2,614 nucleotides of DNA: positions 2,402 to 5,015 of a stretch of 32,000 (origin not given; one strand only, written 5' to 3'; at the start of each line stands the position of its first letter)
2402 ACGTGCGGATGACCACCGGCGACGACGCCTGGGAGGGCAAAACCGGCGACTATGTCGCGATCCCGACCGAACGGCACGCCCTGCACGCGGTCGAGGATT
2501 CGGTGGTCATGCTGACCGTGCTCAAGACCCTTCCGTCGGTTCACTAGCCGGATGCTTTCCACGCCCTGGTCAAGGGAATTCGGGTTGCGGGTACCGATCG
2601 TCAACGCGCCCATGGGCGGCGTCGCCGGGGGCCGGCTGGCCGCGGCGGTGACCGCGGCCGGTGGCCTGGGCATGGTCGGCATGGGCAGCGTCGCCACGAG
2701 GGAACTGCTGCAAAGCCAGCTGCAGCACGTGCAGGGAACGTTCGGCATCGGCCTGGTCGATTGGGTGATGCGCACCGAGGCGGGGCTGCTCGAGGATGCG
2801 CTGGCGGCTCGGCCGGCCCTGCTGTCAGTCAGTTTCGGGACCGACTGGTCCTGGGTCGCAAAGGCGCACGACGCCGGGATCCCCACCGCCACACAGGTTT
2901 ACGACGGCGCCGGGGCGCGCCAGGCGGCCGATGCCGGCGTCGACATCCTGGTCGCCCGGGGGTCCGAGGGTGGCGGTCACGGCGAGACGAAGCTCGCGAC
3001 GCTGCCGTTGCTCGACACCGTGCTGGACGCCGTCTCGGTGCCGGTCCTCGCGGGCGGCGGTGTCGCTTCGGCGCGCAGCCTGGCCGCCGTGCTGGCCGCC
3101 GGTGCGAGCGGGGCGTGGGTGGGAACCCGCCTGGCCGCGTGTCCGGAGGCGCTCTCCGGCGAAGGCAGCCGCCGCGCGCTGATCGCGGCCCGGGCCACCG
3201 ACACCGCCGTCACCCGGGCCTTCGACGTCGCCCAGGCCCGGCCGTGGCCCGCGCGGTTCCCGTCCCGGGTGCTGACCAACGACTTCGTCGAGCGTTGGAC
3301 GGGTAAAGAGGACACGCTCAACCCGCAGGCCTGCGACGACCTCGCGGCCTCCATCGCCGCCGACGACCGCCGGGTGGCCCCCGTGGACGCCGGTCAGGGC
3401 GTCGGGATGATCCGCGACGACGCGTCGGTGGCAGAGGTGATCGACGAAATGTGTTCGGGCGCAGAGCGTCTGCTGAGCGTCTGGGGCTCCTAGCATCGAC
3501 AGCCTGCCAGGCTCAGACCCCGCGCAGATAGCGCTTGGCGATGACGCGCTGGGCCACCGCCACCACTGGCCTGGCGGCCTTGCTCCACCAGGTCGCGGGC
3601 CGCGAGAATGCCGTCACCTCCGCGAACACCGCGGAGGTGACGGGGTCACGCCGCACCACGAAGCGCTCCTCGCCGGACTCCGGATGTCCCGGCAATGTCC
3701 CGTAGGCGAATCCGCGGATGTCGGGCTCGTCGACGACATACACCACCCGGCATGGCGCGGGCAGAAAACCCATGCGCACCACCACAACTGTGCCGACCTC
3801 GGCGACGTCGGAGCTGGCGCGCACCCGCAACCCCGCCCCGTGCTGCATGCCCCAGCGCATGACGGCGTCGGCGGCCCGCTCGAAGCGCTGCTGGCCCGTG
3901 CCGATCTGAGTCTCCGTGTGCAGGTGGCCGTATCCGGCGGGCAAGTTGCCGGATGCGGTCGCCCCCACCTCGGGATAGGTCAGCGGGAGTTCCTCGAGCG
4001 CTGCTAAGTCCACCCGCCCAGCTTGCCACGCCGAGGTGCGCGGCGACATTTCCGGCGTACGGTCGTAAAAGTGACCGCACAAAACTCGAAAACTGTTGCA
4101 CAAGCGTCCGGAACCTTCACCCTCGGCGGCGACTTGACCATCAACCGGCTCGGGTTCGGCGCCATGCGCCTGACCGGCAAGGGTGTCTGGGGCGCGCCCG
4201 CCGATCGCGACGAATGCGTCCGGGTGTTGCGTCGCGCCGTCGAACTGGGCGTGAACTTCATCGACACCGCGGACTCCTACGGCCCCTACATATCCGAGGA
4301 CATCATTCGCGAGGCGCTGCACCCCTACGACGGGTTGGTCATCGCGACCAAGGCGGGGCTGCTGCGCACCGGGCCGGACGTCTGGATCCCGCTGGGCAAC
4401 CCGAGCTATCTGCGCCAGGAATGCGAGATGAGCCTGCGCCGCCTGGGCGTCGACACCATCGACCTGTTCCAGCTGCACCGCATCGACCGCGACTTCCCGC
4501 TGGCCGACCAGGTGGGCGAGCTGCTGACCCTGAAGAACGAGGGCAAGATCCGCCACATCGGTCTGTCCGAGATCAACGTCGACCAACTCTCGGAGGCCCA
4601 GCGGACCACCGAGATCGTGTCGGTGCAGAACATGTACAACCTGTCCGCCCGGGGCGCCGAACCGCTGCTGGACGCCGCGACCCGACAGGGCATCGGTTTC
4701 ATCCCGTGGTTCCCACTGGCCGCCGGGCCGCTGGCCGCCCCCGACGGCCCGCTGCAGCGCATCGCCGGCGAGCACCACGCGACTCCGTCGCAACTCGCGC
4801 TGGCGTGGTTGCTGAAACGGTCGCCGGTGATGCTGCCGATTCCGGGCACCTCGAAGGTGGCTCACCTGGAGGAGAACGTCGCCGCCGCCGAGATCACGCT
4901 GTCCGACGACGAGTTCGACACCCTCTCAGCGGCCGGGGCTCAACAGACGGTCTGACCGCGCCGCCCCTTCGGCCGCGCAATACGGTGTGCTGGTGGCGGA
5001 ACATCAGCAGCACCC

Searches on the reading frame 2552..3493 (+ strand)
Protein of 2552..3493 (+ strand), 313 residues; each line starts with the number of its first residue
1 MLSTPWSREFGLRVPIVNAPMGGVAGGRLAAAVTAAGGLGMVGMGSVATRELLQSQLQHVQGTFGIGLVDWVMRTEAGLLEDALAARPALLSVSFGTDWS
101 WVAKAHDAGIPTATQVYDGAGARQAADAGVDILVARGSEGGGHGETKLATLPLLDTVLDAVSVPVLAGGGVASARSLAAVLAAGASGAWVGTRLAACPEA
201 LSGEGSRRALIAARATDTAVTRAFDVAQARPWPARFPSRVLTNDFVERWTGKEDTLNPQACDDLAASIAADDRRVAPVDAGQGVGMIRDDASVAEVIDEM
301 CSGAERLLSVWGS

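Call 19: find_encoding_contigs(protein=window:2552-3493:+, flank=10000, max_places=10)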
Protein window:2552-3493:+ (313 aa): 4 contigs read that carry it; 4 places shown.
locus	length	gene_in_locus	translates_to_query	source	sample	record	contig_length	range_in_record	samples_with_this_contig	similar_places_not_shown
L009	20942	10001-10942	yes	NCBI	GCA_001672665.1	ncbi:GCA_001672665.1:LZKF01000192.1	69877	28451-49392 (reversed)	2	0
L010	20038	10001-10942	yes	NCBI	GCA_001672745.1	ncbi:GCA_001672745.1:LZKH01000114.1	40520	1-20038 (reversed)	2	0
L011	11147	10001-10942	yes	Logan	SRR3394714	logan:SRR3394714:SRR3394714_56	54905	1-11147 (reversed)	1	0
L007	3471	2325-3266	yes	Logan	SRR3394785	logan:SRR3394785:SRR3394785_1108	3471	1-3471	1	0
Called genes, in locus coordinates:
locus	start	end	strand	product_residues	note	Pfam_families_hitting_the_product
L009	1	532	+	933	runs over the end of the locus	PF00550:PP-binding, PF00501:AMP-binding, PF01553:Acyltransferase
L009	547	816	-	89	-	-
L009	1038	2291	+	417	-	PF09752:ABHD18 (faint)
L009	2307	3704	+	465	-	PF03007:WS_DGAT_cat, PF06974:WS_DGAT_C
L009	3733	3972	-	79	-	-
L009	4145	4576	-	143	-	PF00011:HSP20, PF17886:ArsA_HSP20 (weak)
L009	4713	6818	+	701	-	PF03477:ATP-cone, PF00317:Ribonuc_red_lgN, PF02867:Ribonuc_red_lgC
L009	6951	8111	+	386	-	PF02163:Peptidase_M50, PF00571:CBS (faint)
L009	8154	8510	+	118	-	PF12838:Fer4_7 (weak), PF12800:Fer4_4 (faint), PF13484:Fer4_16 (faint), PF00037:Fer4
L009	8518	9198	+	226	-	PF09339:HTH_IclR (weak), PF12840:HTH_20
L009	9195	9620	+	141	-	-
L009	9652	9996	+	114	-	-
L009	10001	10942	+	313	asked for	PF00478:IMPDH (faint), PF03060:NMO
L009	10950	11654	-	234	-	PF12840:HTH_20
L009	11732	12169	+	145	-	PF07681:DoxX (weak)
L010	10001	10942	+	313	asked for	PF00478:IMPDH (faint), PF03060:NMO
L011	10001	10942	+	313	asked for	PF00478:IMPDH (faint), PF03060:NMO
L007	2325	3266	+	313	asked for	PF00478:IMPDH (faint), PF03060:NMO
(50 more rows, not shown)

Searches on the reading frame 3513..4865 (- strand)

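Call 53: search_protein_families(library=pfam, proteins=[window:3513-4865:-], max_evalue=0.0001)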
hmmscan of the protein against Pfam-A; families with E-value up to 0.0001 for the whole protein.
window:3513-4865:- (450 aa): 1 family
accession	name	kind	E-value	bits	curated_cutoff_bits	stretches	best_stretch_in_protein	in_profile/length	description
PF09348.15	DUF1990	-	8e-60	201.9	23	1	296-448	1-156/157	Domain of unknown function (DUF1990)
